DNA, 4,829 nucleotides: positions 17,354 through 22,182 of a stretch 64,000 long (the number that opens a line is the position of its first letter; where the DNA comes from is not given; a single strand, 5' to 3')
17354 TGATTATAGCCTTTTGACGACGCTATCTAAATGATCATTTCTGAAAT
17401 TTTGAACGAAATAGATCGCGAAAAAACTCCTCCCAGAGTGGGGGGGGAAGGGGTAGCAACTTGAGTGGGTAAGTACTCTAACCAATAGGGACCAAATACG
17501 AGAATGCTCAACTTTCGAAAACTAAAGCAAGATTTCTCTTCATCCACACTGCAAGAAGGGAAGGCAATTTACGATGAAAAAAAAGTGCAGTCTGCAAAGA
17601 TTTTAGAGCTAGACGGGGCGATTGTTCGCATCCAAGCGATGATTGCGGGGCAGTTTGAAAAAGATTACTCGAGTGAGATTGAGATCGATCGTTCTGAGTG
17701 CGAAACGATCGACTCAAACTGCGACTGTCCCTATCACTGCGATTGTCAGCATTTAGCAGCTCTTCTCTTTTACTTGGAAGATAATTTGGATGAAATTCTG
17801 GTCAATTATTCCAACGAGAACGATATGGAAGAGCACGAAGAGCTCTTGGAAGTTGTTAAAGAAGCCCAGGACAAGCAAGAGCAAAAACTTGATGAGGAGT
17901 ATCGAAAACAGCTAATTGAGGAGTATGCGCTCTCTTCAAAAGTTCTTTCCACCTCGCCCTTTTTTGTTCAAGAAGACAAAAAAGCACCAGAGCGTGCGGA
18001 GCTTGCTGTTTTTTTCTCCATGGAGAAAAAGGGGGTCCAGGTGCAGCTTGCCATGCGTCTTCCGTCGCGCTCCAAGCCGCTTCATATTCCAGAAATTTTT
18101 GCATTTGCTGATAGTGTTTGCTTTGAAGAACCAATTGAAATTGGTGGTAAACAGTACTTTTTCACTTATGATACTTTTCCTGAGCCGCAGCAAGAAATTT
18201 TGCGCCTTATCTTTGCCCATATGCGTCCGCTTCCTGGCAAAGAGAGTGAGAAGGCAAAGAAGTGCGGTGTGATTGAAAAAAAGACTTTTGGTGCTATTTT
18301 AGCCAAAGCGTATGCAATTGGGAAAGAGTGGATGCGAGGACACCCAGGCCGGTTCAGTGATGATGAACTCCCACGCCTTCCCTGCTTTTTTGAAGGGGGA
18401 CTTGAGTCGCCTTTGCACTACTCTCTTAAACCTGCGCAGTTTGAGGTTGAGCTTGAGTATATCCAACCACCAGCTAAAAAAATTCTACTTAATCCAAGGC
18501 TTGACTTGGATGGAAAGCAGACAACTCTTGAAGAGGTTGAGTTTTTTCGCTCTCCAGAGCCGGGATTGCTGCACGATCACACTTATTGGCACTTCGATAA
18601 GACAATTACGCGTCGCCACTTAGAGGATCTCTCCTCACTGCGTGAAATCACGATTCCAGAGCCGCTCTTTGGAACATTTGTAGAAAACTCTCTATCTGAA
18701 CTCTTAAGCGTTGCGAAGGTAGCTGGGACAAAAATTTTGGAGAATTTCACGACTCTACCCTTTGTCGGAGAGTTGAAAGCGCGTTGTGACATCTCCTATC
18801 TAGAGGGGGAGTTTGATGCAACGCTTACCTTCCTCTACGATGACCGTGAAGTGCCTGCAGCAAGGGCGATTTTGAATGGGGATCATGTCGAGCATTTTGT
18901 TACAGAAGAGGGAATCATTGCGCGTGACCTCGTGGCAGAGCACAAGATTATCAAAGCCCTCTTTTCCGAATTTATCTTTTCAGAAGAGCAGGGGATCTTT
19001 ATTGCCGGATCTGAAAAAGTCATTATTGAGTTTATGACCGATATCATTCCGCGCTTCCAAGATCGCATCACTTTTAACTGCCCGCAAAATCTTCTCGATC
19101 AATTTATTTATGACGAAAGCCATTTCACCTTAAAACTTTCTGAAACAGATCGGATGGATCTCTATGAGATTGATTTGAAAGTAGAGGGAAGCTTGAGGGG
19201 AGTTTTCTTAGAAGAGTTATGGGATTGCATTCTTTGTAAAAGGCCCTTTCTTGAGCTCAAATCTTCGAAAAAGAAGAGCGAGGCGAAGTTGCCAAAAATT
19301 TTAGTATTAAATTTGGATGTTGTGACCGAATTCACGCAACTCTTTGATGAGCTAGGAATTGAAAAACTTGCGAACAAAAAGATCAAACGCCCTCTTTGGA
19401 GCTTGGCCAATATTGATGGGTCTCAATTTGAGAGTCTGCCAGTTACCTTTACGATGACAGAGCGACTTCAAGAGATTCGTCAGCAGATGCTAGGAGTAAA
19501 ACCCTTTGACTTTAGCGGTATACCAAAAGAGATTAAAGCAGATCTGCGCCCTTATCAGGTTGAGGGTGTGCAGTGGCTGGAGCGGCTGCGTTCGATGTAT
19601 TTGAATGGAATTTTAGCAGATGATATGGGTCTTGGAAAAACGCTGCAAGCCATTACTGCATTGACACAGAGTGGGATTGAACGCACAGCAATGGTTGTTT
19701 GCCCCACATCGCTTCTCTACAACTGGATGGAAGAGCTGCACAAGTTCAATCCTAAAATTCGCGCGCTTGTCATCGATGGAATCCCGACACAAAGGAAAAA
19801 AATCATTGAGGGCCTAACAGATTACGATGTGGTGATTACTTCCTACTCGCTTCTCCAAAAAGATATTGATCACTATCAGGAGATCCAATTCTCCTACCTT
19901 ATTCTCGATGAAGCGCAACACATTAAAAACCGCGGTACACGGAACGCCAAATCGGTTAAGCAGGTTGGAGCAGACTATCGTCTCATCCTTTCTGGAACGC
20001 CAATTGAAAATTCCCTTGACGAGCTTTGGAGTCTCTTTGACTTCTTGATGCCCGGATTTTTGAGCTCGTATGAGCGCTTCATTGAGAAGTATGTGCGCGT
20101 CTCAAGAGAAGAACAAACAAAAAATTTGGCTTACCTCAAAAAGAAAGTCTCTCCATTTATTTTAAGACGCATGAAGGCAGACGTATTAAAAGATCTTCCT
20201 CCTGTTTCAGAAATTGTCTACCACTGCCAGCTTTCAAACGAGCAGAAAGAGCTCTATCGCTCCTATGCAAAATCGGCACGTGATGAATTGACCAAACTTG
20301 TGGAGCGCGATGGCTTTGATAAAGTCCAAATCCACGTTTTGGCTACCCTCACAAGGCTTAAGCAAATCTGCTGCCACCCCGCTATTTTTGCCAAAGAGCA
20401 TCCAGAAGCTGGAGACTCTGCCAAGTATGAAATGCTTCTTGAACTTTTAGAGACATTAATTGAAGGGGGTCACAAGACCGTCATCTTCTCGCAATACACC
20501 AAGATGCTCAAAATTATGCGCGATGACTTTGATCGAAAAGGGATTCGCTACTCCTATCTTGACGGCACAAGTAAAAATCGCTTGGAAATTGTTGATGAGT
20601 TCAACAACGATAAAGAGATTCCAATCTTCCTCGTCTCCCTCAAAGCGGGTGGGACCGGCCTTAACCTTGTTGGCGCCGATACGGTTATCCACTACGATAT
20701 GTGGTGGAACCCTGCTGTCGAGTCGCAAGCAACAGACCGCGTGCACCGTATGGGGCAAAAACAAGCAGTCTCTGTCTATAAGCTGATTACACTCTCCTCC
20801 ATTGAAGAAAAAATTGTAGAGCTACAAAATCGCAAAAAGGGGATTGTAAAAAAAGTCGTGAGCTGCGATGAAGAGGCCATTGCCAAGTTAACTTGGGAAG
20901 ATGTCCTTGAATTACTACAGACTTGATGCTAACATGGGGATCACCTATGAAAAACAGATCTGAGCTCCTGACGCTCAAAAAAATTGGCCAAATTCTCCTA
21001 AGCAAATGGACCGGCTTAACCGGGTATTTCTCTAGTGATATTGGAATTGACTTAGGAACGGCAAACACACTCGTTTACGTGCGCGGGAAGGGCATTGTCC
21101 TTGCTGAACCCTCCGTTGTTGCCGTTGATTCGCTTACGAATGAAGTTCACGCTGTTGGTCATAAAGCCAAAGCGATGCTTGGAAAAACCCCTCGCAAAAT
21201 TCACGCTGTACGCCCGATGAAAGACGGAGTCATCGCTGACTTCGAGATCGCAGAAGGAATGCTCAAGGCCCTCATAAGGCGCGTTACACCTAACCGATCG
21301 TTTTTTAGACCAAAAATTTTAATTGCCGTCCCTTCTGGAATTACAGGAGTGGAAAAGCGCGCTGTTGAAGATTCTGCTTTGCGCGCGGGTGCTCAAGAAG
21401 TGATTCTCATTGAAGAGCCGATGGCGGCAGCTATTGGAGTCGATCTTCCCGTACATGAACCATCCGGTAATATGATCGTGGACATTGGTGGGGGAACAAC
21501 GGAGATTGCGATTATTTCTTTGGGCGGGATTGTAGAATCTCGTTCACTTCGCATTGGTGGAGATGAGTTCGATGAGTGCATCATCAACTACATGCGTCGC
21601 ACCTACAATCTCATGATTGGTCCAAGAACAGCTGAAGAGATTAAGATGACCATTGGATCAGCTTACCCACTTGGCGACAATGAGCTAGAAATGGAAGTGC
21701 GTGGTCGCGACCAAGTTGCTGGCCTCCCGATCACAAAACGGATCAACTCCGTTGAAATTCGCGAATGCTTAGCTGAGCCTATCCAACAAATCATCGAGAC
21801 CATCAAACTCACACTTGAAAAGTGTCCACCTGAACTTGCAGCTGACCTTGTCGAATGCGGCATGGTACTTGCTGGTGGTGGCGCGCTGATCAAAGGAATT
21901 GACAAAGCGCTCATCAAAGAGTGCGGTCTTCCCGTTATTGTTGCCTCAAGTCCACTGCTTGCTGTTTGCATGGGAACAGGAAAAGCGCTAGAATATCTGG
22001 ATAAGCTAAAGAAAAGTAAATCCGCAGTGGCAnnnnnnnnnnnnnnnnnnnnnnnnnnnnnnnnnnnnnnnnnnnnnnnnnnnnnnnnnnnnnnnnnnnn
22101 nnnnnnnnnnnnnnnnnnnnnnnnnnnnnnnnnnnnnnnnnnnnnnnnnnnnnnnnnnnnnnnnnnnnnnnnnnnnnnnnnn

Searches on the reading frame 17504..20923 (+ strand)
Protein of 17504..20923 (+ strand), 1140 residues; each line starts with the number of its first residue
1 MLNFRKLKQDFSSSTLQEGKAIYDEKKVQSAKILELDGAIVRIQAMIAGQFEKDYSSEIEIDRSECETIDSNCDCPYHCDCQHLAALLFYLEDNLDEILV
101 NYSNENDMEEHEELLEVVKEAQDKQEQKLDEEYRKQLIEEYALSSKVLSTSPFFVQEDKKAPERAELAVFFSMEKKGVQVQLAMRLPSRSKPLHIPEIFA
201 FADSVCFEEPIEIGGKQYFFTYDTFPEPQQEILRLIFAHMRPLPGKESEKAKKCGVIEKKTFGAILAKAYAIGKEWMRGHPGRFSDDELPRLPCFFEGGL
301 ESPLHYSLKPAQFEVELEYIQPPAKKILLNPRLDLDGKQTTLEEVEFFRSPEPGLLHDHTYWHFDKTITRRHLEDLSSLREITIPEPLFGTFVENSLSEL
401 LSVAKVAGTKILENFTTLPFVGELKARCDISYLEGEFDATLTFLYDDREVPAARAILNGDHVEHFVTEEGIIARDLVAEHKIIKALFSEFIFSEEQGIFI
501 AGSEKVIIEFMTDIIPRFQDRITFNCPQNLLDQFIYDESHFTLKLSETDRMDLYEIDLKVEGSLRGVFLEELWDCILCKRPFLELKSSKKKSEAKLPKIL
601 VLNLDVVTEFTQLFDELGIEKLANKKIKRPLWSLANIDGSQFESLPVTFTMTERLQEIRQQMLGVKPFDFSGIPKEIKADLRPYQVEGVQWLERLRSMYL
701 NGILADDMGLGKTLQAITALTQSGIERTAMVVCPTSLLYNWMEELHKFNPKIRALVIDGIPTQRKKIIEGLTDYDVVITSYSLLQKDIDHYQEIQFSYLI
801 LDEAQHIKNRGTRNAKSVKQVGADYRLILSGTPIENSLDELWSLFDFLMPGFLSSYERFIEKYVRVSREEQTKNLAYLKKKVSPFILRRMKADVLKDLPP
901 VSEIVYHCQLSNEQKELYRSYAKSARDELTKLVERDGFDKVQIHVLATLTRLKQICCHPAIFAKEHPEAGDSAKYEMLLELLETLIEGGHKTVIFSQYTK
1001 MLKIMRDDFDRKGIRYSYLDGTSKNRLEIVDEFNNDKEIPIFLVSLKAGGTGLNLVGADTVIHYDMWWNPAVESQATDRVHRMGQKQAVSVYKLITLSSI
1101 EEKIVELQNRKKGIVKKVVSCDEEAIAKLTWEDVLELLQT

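Call 69: search_protein_families(library=pfam, proteins=[window:17504-20923:+], max_evalue=0.00001)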
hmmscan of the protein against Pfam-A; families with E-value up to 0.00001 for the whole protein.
window:17504-20923:+ (1140 aa): 5 families
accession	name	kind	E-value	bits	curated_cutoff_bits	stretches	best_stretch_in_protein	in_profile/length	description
PF00176.29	SNF2-rel_dom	-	6.2e-74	249.1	24.9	1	684-960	1-289/290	SNF2-related domain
PF00271.37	Helicase_C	-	6.7e-26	91.2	23.5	1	974-1084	2-110/110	Helicase conserved C-terminal domain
PF04851.21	ResIII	-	9.7e-12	45.5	22.5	1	680-834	3-163/164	Type III restriction enzyme, res subunit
PF08455.15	SNF2_assoc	-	2.2e-11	43.8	27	1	372-667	91-367/373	Bacterial SNF2 helicase associated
PF00270.35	DEAD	-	5.3e-08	33.2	26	1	704-837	19-163/167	DEAD/DEAH box helicase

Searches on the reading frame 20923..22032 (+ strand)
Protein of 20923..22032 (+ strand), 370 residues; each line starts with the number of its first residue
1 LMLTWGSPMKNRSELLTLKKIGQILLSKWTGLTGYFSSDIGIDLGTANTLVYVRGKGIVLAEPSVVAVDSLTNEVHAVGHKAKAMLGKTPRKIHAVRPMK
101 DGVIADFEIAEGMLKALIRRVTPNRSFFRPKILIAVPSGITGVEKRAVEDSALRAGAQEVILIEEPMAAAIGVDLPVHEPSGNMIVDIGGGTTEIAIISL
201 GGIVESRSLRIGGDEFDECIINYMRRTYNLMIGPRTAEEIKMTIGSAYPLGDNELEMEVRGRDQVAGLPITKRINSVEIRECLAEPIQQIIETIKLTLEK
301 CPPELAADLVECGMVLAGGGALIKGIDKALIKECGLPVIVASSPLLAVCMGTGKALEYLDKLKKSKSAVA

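Call 69: search_protein_families(library=pfam, proteins=[window:20923-22032:+], max_evalue=0.00001)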
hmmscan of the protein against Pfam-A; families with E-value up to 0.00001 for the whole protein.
window:20923-22032:+ (370 aa): 4 families
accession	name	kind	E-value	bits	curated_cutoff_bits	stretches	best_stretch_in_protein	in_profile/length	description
PF06723.19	MreB_Mbl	-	1.6e-145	484.5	27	1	38-363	2-326/327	MreB/Mbl protein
PF00012.26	HSP70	-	2.5e-12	46.3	20.6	1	131-229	135-239/599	Hsp70 protein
PF14450.12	FtsA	-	2.6e-12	47.7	31.8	1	185-349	2-125/127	Cell division protein FtsA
PF00022.25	Actin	-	6.3e-07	28.8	27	0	63-237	31-199/410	Actin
